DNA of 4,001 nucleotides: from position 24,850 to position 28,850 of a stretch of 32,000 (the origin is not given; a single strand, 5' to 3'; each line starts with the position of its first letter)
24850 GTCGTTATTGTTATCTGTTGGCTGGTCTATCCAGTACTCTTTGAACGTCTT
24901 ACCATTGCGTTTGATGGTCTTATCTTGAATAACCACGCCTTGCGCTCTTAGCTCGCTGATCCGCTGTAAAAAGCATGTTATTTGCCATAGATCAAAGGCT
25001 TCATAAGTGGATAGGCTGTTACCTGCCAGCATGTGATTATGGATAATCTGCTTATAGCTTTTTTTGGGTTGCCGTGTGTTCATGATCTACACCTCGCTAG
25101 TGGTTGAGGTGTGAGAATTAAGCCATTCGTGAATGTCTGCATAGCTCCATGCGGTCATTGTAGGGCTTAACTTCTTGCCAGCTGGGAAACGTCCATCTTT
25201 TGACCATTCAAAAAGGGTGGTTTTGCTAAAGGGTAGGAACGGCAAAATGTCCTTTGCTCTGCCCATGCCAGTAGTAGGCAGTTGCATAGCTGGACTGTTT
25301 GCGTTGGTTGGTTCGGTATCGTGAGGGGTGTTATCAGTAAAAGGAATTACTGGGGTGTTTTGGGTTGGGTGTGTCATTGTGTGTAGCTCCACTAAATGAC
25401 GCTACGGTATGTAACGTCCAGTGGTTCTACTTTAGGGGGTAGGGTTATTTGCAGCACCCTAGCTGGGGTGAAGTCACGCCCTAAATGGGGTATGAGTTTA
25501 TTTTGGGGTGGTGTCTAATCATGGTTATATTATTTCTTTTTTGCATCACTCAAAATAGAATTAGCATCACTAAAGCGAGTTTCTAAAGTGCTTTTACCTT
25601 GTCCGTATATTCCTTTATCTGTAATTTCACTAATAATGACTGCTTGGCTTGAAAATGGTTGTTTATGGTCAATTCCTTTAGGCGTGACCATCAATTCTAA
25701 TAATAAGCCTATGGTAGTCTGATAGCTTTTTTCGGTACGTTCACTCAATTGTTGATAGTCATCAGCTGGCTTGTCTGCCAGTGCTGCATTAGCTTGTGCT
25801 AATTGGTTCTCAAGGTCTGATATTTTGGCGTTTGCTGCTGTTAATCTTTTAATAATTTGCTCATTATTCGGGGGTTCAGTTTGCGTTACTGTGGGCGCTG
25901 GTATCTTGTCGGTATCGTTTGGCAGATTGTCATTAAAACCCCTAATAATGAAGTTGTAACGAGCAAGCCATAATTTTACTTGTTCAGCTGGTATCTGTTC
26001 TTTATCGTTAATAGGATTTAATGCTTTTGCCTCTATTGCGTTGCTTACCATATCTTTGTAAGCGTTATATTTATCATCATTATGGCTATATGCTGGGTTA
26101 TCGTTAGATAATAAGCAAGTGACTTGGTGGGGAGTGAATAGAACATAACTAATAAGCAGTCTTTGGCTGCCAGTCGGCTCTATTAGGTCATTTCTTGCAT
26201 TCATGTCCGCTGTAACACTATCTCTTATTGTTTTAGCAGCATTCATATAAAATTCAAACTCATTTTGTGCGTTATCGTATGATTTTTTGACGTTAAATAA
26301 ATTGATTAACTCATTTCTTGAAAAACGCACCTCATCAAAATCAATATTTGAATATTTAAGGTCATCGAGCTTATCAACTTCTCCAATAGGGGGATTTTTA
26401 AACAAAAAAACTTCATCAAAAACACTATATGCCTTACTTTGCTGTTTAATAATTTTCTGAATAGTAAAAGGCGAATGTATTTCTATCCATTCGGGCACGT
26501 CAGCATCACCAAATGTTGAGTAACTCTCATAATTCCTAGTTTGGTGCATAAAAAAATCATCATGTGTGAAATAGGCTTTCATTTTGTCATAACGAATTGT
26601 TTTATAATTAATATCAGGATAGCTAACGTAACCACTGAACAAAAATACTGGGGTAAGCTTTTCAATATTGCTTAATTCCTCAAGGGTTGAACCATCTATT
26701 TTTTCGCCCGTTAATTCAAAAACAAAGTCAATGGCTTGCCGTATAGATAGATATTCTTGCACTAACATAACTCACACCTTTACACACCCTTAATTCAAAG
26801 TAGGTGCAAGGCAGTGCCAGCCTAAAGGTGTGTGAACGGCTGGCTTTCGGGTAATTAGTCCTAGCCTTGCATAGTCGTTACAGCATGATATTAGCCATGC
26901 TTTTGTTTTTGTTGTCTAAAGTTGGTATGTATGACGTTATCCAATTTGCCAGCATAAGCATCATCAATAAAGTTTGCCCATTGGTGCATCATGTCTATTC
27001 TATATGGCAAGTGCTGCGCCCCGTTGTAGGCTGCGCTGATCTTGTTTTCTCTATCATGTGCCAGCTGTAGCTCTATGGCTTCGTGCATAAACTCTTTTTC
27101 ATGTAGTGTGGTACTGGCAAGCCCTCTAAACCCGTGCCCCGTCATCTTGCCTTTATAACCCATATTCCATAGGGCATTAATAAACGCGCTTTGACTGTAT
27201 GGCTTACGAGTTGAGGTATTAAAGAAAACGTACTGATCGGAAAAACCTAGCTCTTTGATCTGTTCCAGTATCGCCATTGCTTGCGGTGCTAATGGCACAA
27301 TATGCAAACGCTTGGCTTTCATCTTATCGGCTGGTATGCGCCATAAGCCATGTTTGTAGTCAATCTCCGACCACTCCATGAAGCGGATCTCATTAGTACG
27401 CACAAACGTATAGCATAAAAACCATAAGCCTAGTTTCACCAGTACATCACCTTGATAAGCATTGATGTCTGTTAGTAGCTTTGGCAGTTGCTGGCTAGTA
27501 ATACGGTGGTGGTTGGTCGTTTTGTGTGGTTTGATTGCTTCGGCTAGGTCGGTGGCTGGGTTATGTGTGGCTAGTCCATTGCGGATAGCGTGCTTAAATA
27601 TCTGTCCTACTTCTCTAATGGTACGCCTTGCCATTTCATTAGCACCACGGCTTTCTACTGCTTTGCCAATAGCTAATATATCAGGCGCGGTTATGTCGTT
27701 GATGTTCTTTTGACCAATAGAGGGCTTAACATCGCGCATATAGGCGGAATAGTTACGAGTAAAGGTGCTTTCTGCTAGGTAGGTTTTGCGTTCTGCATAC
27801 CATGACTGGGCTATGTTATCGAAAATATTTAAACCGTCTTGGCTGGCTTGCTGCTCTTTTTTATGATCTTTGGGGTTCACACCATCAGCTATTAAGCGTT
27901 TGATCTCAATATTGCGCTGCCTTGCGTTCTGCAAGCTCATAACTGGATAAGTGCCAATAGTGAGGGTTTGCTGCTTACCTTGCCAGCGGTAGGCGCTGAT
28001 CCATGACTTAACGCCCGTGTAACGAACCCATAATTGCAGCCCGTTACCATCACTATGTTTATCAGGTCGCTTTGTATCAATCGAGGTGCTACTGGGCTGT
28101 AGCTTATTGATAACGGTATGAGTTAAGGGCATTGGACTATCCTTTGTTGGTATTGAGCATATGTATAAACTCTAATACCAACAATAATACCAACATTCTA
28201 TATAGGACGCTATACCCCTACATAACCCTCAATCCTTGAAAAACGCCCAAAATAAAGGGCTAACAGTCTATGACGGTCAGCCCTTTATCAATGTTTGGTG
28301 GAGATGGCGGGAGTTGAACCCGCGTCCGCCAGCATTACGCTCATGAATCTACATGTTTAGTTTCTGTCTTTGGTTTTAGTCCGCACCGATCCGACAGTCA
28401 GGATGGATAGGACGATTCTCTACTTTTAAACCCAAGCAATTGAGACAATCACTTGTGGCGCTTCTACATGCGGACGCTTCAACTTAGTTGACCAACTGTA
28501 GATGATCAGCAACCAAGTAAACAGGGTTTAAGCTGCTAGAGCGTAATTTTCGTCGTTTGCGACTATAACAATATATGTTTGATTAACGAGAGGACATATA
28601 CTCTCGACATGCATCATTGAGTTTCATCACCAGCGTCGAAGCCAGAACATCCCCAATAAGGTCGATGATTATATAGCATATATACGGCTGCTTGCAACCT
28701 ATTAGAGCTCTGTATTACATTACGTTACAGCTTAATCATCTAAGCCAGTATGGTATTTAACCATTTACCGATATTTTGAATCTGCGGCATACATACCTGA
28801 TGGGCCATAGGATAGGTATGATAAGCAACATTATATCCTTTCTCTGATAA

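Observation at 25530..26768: AT-rich 412-aa orphan gene in the int-alpA slot of the satellite: candidate satellite-borne immunity or accessory gene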

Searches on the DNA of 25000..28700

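Call 59: search_rna_families(source=window, start=25000, end=28700, threshold=evalue, max_evalue=1)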
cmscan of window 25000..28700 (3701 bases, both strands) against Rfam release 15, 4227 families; matches with E-value up to 1: 4.
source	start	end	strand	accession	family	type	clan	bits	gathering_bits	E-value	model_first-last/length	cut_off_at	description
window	28296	28654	-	RF00023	tmRNA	Gene;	CL00001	192.2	47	4.8e-78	1-374/374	no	transfer-messenger RNA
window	28528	28700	-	RF04321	tmRNA_permuted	Gene;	-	37.8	47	2.7e-05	63-213/213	5'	permuted transfer-messenger RNA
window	28266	28327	-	RF04321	tmRNA_permuted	Gene;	-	23.8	47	0.045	32-106/213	no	permuted transfer-messenger RNA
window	26526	26571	-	RF00533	snoMe18S-Gm1358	Gene; snRNA; snoRNA; CD-box;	-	22.9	50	0.54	1-79/79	no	Small nucleolar RNA Me18S-Gm1358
